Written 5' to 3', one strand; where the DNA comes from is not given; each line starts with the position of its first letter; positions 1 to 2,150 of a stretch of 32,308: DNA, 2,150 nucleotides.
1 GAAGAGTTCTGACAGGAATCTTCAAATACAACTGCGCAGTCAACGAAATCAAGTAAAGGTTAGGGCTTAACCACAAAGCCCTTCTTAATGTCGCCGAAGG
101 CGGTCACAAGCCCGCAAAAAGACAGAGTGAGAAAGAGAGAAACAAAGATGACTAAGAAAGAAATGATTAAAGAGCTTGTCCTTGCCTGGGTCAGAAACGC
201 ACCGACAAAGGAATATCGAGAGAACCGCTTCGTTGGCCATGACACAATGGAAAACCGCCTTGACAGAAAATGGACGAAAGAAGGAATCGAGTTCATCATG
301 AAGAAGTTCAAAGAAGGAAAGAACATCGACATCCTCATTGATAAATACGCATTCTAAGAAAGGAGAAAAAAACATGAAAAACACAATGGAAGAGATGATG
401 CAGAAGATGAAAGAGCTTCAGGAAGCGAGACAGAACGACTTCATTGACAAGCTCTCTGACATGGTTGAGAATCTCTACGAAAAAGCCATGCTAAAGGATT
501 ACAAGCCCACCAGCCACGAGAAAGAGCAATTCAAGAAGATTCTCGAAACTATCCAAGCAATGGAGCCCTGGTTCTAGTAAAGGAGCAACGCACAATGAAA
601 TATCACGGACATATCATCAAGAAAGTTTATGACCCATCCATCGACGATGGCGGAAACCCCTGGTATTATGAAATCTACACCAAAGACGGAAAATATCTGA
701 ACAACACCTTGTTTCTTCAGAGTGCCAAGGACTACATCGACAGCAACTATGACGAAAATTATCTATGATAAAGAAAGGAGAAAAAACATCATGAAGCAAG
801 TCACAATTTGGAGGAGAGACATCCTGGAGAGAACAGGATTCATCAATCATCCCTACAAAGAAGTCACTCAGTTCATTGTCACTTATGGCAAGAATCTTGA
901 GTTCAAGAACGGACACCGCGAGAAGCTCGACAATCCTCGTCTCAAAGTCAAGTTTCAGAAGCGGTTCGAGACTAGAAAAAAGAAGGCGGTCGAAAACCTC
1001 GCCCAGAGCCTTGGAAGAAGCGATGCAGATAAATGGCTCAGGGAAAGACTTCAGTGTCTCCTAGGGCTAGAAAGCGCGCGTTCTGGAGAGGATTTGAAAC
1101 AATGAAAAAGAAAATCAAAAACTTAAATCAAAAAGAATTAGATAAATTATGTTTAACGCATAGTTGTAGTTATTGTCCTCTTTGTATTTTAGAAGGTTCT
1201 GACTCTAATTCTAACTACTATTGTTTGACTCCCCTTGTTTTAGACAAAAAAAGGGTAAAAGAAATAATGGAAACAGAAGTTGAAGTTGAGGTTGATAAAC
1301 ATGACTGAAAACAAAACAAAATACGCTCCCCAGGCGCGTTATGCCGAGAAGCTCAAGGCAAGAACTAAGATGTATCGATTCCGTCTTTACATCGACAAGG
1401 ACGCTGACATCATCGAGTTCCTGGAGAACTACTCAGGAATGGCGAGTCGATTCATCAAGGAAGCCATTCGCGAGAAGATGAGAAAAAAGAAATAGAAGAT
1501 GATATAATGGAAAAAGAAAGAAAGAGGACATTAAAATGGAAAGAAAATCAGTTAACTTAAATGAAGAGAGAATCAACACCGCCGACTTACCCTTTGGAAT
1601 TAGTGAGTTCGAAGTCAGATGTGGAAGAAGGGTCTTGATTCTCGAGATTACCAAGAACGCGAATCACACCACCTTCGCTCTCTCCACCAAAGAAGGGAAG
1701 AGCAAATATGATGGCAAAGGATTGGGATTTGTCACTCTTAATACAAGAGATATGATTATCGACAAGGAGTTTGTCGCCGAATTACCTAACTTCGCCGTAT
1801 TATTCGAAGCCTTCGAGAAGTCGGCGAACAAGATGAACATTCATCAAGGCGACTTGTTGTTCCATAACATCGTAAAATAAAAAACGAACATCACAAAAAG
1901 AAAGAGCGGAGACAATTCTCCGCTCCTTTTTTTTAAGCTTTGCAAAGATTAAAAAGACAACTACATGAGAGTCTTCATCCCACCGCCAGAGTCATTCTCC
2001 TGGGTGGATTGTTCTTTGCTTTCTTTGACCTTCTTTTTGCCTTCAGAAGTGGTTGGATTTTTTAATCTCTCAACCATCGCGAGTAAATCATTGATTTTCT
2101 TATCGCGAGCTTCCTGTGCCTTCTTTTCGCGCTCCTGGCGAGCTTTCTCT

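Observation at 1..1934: Nine-gene ORFan operon in the moron slot, transcribed against the late genes and insulated by its own promoter and terminator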

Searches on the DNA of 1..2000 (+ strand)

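Call 82: search_rna_families(source=window, start=1, end=2000, threshold=evalue, max_evalue=1, show_alignments=2)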
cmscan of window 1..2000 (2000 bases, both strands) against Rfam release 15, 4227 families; matches with E-value up to 1: 6.
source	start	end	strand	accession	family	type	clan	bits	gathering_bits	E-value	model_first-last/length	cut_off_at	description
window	82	133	+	RF03160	twister-P1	Gene; ribozyme;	CL00120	54.1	67.2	7.9e-11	1-68/68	no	type-P1 twister ribozyme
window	1881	1940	+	RF02066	STnc320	Gene; sRNA;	-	24.5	50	0.094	1-55/55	no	Salmonella enterica sRNA STnc320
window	1110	1192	-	RF00200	snoZ199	Gene; snRNA; snoRNA; CD-box;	-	23.1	47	0.68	1-84/84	no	Small nucleolar RNA Z199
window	1892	1979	-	RF02397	sau-5971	Gene; sRNA;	-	21.1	90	0.94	1-96/96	no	Staphylococcus sRNA sau-5971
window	1892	1981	-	RF00558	L20_leader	Cis-reg; leader;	-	20.7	58.7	0.47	1-127/127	no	Ribosomal protein L20 leader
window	1824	1937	+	RF00558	L20_leader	Cis-reg; leader;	-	20.5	58.7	0.53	1-127/127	no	Ribosomal protein L20 leader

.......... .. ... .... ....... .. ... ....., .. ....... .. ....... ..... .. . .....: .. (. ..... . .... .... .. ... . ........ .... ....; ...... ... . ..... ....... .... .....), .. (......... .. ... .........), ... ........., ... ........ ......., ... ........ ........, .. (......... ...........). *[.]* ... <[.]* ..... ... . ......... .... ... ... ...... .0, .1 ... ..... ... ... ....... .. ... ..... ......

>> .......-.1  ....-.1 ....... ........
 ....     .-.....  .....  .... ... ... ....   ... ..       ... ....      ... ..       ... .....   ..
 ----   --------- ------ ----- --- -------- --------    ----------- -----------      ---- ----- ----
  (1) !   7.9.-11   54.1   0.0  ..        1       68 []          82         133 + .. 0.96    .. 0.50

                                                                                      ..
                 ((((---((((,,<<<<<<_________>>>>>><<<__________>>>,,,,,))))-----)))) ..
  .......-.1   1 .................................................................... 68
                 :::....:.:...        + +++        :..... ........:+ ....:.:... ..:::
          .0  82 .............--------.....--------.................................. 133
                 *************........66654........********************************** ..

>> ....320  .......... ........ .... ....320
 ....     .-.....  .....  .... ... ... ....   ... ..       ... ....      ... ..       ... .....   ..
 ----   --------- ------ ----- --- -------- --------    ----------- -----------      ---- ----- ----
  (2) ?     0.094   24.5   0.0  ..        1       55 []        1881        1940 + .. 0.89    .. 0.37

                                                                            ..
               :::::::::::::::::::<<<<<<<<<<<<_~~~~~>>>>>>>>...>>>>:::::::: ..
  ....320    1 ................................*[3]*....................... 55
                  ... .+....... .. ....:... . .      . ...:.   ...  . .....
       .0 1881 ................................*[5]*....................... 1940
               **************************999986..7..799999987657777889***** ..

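Call 103: search_rna_families(sources=[L001, L002, L013, L023], threshold=evalue, max_evalue=0.01)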
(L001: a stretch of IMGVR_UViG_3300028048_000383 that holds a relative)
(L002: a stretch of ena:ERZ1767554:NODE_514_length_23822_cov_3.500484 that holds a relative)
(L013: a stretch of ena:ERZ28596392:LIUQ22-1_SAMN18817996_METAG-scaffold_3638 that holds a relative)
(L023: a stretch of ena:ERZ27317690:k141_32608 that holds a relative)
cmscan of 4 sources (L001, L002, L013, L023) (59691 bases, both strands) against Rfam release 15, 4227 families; matches with E-value up to 0.01: 4.
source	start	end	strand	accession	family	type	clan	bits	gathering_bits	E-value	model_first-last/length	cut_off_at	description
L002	4071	4122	+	RF03160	twister-P1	Gene; ribozyme;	CL00120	54.3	67.2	2e-09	1-68/68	no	type-P1 twister ribozyme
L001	8892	8946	+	RF03160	twister-P1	Gene; ribozyme;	CL00120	41.2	67.2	1.2e-05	1-68/68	no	type-P1 twister ribozyme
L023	11524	11578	-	RF03160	twister-P1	Gene; ribozyme;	CL00120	35.5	67.2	0.0005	1-68/68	no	type-P1 twister ribozyme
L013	7423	7464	-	RF03831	mir-627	Gene; miRNA;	-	30.8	86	0.0062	24-65/87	no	mir-627 microRNA precursor family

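Call 116: search_dna_similar(query=window:1-2000:+, collection=phages, mode=distant, max_evalue=0.01, max_rows=8)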
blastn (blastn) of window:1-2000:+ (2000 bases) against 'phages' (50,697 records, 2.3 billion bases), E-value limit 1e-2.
Records with a match: 1; places in all: 1; records where one place covers at least 80% of the query: 0.
Best place of each record, by identity: 80-90% 1.
By first word of the organism name: Bacteriophage 1.
By host as written in the record: - 1.
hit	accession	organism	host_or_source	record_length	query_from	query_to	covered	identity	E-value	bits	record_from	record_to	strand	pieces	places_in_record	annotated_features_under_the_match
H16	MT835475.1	Bacteriophage sp.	human fecal samples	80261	86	129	2%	88.6%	3e-5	58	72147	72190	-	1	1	record has no annotation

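Call 117: get_annotated_region(hit=H16, flank=4000)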
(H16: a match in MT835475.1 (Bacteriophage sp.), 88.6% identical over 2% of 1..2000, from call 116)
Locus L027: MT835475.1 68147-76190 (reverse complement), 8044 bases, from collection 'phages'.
description: UNVERIFIED: Bacteriophage sp. clone scaffold_8 genomic sequence.
organism: Bacteriophage sp. (NCBI taxid 38018)
taxonomy: Viruses
host: -; source: human fecal samples; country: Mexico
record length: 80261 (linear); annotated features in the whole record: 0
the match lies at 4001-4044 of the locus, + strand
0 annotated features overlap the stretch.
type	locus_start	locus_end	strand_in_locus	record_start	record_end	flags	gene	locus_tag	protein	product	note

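Call 119: search_rna_families(source=L027, threshold=evalue, max_evalue=0.01, show_alignments=1)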
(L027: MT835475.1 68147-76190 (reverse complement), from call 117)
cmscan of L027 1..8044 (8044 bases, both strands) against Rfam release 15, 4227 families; matches with E-value up to 0.01: 3.
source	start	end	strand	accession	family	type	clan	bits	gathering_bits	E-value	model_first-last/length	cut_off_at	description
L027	4409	4467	+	RF03160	twister-P1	Gene; ribozyme;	CL00120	61.1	67.2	3e-12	1-68/68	no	type-P1 twister ribozyme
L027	3997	4048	+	RF03160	twister-P1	Gene; ribozyme;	CL00120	54.4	67.2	2.6e-10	1-68/68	no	type-P1 twister ribozyme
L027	409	473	+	RF02276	Hammerhead_II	Gene; ribozyme;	CL00010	46.8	37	2.3e-07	1-66/66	no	Hammerhead ribozyme (type II)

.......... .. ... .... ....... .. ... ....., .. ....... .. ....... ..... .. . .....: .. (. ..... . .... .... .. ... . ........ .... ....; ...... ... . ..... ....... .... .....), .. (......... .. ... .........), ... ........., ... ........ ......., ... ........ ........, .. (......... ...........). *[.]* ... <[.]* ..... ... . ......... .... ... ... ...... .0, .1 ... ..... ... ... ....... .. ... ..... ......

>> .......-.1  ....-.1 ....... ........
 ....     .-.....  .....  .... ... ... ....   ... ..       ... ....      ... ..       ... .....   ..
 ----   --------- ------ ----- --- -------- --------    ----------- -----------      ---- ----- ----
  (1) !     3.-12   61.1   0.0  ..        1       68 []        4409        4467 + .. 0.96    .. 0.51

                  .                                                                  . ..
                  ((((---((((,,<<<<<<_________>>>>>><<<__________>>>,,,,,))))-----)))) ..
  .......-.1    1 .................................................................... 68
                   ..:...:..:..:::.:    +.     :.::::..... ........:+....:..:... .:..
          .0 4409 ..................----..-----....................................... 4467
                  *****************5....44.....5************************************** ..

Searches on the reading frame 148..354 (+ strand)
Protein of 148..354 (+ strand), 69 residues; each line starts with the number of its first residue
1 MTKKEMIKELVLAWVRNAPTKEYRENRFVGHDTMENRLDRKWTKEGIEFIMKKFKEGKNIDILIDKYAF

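Call 5: search_protein_families(library=pfam, proteins=[window:148-354:+], max_evalue=1)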
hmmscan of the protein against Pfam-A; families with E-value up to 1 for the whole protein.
window:148-354:+ (69 aa): 0 families

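Call 6: search_protein_families(library=phrogs, proteins=[window:148-354:+], max_evalue=1)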
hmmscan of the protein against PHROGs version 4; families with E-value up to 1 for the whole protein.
window:148-354:+ (69 aa): 3 families
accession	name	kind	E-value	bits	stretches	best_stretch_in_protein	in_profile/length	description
phrog_33623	-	unknown function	0.0068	17.8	1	20-54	15-51/62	-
phrog_63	-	transcription regulation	0.015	15.7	1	16-64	310-366/431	anti-repressor Ant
phrog_25289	-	unknown function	0.16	13.3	1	36-65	46-74/79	-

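Call 8: search_protein_families(library=padloc, proteins=[window:148-354:+], max_evalue=1)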
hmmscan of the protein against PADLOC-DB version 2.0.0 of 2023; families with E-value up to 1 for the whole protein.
window:148-354:+ (69 aa): 1 family
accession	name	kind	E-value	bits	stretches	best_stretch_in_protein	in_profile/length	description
PDLC04656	PDC-M45A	-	0.03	12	1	10-42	63-95/225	-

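Call 47: search_protein_families(library=ncbifam, proteins=[window:148-354:+], max_evalue=1)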
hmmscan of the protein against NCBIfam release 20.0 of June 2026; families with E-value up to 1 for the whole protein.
window:148-354:+ (69 aa): 0 families

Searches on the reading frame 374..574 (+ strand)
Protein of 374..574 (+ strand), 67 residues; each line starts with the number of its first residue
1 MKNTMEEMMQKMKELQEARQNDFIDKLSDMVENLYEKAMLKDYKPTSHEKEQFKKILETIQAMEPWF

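Call 5: search_protein_families(library=pfam, proteins=[window:374-574:+], max_evalue=1)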
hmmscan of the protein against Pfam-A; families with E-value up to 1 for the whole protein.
window:374-574:+ (67 aa): 7 families
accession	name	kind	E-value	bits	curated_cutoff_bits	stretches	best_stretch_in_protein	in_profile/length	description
PF18503.7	RPN6_C_helix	-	0.0032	17.6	25.8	1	24-39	12-27/27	26S proteasome subunit RPN6 C-terminal helix domain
PF24915.1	Spectrin_SESTD1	-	0.013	16.4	27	1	2-61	40-99/110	SESTD1-like, spectrin repeat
PF21106.3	YtxK_like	-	0.019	15.7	24.3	1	13-62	12-61/81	YtxK N-terminal helical domain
PF03127.19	GAT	-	0.02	15.5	31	0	5-36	7-38/77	GAT domain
PF25137.1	ADH_Fe_C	-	0.16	12.1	27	1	5-53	113-161/194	Fe-containing alcohol dehydrogenase family, C-terminal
PF05884.17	ZYG-11_interact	-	0.23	11.3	25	1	3-65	35-91/295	Interactor of ZYG-11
PF09888.14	DUF2115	-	0.4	11.6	25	1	3-63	23-88/162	Uncharacterized protein conserved in archaea (DUF2115)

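Call 6: search_protein_families(library=phrogs, proteins=[window:374-574:+], max_evalue=1)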
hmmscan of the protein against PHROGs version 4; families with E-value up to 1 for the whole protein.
window:374-574:+ (67 aa): 6 families
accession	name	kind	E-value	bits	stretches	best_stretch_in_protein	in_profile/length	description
phrog_5645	-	unknown function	0.011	16.9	1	6-59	12-68/87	-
phrog_30245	-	unknown function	0.016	16.8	1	11-61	25-75/100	-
phrog_6576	-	unknown function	0.032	14.6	1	9-61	44-93/325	-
phrog_3763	-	unknown function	0.16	11.6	1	16-43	311-338/564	-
phrog_26239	-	unknown function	0.17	13.2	1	1-57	39-95/146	-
phrog_5257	-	unknown function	0.39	13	0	36-60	9-33/76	-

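Call 8: search_protein_families(library=padloc, proteins=[window:374-574:+], max_evalue=1)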
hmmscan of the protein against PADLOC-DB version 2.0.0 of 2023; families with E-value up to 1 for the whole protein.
window:374-574:+ (67 aa): 4 families
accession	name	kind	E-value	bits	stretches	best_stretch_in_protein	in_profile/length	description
PDLC00123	GajB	-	0.011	12.3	1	2-62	376-430/540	UrvD helicase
PDLC00914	TRIP13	-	0.016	12.7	1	6-62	238-294/302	TRIP13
PDLC04135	mad3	-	0.019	12.5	1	2-51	201-248/374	mads_3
PDLC00598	ZorA1|ZorA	-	0.08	9.3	1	3-62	367-426/663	MotA/ExbB/TolQ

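Call 47: search_protein_families(library=ncbifam, proteins=[window:374-574:+], max_evalue=1)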
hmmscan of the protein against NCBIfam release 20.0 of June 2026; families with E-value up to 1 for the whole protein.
window:374-574:+ (67 aa): 2 families
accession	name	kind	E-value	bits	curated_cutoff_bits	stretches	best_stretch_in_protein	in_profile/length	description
NF038316.1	DrmE_fam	subfamily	0.13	10.5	80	1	2-58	392-443/838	DrmE family protein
NF045778.1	gas_vesic_GvpL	equivalog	0.18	11.5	200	1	8-54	161-207/260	gas vesicle protein GvpL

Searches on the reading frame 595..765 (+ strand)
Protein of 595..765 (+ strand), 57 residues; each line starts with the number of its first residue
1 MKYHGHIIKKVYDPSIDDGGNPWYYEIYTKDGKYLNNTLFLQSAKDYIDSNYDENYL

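Call 5: search_protein_families(library=pfam, proteins=[window:595-765:+], max_evalue=1)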
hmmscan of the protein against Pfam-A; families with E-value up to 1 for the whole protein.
window:595-765:+ (57 aa): 0 families

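Call 6: search_protein_families(library=phrogs, proteins=[window:595-765:+], max_evalue=1)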
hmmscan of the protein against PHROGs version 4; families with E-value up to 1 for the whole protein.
window:595-765:+ (57 aa): 0 families

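Call 8: search_protein_families(library=padloc, proteins=[window:595-765:+], max_evalue=1)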
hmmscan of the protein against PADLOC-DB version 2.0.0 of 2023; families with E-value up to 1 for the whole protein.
window:595-765:+ (57 aa): 0 families

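Call 47: search_protein_families(library=ncbifam, proteins=[window:595-765:+], max_evalue=1)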
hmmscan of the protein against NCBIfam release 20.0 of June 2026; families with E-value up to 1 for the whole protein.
window:595-765:+ (57 aa): 1 family
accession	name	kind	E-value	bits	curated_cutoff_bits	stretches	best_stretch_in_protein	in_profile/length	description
NF050190.1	exosort_XrtZ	exception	0.23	9.9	475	1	1-37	373-410/460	exosortase Z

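Call 100: search_dna_similar(query=window:595-765:+, collection=phages, mode=protein, max_evalue=0.01, max_rows=8)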
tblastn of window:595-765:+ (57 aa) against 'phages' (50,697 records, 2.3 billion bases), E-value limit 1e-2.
No match.

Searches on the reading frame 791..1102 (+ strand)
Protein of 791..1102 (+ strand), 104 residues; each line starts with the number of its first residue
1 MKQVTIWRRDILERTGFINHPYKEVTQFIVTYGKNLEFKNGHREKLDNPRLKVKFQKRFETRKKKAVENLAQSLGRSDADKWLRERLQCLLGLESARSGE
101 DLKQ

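Call 5: search_protein_families(library=pfam, proteins=[window:791-1102:+], max_evalue=1)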
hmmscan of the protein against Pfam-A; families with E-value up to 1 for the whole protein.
window:791-1102:+ (104 aa): 0 families

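Call 6: search_protein_families(library=phrogs, proteins=[window:791-1102:+], max_evalue=1)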
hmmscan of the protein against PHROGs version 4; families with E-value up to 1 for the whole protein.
window:791-1102:+ (104 aa): 2 families
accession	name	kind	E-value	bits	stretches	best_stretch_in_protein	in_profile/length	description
phrog_17095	-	unknown function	0.018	16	1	43-94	6-56/104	-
phrog_21902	-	unknown function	0.086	13.9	1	55-75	14-34/78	-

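Call 8: search_protein_families(library=padloc, proteins=[window:791-1102:+], max_evalue=1)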
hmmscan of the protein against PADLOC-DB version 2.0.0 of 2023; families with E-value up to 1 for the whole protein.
window:791-1102:+ (104 aa): 0 families

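Call 13: find_related_loci(query=window:791-1102:+, collection=viral_contigs, flank=10000)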
Query window:791-1102:+ (104 aa) in viral_contigs; peptide patterns used: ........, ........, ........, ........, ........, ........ (x = any residue, [..] = any of these).
21 stretches matched a pattern, but none encodes a relative of the query by tblastn (E <= 1e-3).

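Call 47: search_protein_families(library=ncbifam, proteins=[window:791-1102:+], max_evalue=1)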
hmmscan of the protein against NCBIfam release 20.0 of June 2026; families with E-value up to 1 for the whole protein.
window:791-1102:+ (104 aa): 0 families

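Call 98: search_dna_similar(query=window:791-1102:+, collection=phages, mode=protein, max_evalue=0.01, max_rows=8)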
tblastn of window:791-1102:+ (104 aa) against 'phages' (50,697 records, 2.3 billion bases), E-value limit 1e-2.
No match.

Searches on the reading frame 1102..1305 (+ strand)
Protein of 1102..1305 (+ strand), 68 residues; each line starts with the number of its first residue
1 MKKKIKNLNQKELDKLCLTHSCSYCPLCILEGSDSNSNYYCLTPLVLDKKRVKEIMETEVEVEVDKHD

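Call 5: search_protein_families(library=pfam, proteins=[window:1102-1305:+], max_evalue=1)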
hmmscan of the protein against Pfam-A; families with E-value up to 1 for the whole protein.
window:1102-1305:+ (68 aa): 2 families
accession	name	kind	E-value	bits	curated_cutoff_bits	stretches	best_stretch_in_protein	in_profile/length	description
PF15435.11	UNC119_bdg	-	0.018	15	27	1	24-60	149-183/198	UNC119-binding protein C5orf30 homologue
PF19715.4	DUF6210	-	0.19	12.6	25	1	33-66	74-96/116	Family of unknown function (DUF6210)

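Call 6: search_protein_families(library=phrogs, proteins=[window:1102-1305:+], max_evalue=1)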
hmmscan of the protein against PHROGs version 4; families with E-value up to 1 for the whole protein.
window:1102-1305:+ (68 aa): 1 family
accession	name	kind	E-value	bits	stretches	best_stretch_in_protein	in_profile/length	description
phrog_5821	-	unknown function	0.12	13.4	1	19-53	11-44/108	-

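Call 8: search_protein_families(library=padloc, proteins=[window:1102-1305:+], max_evalue=1)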
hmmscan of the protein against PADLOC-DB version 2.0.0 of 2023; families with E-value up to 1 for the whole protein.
window:1102-1305:+ (68 aa): 1 family
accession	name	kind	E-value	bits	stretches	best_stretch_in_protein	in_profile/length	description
PDLC01394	Cas11a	-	0.029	12.8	1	35-67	107-138/155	CAS-I-A; effector_SS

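Call 47: search_protein_families(library=ncbifam, proteins=[window:1102-1305:+], max_evalue=1)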
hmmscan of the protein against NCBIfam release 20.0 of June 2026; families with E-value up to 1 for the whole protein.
window:1102-1305:+ (68 aa): 1 family
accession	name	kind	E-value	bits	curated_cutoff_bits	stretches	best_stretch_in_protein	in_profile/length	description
NF003502.0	PRK05170.1-6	equivalog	0.004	17.3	250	1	2-42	11-49/149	YcgN family cysteine cluster protein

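Call 99: search_dna_similar(query=window:1102-1305:+, collection=phages, mode=protein, max_evalue=0.01, max_rows=8)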
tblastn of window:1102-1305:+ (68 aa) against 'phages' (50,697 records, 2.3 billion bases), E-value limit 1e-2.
No match.
